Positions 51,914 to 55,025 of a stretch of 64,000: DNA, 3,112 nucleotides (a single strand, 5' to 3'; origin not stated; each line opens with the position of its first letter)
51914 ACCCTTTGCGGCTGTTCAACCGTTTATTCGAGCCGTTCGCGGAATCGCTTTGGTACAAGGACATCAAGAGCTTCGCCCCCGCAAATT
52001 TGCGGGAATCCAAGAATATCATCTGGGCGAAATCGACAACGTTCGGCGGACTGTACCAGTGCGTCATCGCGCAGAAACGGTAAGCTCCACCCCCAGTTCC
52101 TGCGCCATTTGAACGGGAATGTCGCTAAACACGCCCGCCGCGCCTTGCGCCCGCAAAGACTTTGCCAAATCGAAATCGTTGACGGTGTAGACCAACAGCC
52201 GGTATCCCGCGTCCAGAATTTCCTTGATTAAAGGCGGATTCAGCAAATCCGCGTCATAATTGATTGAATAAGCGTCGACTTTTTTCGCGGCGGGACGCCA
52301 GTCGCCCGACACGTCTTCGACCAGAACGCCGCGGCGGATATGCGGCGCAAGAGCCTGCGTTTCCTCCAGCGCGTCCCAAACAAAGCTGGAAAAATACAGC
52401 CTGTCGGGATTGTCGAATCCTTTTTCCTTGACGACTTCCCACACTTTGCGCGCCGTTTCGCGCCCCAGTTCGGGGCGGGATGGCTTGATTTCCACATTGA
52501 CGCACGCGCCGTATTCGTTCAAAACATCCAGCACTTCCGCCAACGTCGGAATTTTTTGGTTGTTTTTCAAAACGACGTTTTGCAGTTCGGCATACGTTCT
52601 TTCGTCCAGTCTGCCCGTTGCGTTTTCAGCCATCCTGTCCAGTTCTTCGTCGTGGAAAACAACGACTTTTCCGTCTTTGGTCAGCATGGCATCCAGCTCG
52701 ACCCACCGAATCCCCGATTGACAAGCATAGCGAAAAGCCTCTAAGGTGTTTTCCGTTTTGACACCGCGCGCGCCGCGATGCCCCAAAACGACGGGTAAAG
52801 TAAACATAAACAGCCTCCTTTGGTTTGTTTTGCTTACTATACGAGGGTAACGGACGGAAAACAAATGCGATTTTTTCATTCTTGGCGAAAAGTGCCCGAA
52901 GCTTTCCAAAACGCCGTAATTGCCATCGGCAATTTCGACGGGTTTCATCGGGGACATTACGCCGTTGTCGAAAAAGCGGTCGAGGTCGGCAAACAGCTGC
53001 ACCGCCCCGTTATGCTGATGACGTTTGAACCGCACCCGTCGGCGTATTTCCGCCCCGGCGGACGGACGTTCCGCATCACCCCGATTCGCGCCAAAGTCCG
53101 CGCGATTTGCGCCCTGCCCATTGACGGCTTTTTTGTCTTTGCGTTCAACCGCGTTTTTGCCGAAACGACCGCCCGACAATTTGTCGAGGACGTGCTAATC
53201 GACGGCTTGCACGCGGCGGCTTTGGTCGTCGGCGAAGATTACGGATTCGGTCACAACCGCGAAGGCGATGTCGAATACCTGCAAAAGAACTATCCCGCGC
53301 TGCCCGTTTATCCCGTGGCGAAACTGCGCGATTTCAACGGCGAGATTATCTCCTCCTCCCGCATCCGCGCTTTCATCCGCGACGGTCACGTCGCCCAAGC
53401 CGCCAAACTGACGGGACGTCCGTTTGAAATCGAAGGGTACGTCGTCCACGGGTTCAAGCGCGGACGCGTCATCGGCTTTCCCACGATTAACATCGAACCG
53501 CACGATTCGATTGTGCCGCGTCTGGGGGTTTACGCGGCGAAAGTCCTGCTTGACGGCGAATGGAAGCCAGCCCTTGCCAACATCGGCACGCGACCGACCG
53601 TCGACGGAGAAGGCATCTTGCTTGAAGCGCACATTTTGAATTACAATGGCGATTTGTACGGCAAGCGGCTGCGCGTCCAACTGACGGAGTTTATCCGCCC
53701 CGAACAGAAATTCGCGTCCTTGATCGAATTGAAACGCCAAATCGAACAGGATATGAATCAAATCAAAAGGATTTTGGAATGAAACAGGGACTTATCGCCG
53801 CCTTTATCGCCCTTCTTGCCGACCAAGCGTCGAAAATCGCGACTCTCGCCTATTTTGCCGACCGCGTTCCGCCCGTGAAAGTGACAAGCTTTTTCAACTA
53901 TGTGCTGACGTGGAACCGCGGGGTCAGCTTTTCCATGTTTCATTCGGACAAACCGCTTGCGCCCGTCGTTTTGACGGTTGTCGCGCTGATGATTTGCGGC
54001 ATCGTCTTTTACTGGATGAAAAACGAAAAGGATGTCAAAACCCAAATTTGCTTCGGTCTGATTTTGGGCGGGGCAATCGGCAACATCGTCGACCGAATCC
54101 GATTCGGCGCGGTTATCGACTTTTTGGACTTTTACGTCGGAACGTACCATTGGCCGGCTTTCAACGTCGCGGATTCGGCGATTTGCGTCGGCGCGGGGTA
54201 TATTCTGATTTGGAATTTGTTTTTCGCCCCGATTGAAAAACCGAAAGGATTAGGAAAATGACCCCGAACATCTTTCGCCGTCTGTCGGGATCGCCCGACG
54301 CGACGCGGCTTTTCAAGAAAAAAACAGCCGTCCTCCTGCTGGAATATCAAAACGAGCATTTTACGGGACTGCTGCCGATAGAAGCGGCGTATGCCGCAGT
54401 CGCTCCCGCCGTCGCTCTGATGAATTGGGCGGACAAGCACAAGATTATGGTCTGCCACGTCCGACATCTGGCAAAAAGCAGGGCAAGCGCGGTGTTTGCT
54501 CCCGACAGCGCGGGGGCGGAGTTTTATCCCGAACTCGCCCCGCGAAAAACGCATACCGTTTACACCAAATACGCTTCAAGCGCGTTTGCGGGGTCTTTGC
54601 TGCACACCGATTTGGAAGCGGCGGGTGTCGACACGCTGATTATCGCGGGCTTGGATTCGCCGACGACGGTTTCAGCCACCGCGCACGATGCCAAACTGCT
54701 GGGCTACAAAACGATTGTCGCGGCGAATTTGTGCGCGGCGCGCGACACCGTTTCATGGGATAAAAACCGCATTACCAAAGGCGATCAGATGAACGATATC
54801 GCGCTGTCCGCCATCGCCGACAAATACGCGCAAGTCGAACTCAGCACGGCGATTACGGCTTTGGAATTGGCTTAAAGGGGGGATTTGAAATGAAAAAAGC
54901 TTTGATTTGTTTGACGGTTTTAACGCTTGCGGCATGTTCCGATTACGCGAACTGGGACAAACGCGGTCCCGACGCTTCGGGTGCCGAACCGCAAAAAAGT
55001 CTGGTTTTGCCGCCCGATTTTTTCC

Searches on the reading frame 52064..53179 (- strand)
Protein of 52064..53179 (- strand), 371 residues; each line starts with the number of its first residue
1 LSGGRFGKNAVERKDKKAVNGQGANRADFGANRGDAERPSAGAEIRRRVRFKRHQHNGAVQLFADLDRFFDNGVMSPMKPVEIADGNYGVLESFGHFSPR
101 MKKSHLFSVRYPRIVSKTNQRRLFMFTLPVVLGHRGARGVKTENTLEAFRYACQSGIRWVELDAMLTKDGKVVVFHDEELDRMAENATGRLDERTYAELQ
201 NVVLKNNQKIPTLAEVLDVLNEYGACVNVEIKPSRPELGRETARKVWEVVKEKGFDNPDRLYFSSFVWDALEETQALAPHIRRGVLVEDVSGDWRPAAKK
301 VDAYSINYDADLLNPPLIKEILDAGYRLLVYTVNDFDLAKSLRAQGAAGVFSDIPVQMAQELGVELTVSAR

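Call 44: search_protein_families(library=pfam, proteins=[window:52064-53179:-], max_evalue=0.00001)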
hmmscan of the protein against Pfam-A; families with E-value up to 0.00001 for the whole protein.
window:52064-53179:- (371 aa): 1 family
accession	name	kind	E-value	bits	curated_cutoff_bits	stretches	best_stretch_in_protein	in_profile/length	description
PF03009.23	GDPD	-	2.7e-40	139.4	23.6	1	134-355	1-242/244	Glycerophosphoryl diester phosphodiesterase family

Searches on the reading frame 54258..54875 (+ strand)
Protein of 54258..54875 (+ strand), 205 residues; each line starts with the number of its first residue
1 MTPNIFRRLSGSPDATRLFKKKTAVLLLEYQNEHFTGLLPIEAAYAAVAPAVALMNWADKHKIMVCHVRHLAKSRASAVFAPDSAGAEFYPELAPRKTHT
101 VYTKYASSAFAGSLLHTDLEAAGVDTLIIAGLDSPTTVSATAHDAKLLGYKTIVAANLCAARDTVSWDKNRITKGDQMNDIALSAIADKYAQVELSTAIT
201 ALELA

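Call 44: search_protein_families(library=pfam, proteins=[window:54258-54875:+], max_evalue=0.00001)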
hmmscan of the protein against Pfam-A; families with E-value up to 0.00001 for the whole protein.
window:54258-54875:+ (205 aa): 1 family
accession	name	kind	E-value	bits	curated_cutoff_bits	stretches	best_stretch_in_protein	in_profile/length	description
PF00857.26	Isochorismatase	-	3.2e-26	92.9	27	1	23-168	1-157/175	Isochorismatase domain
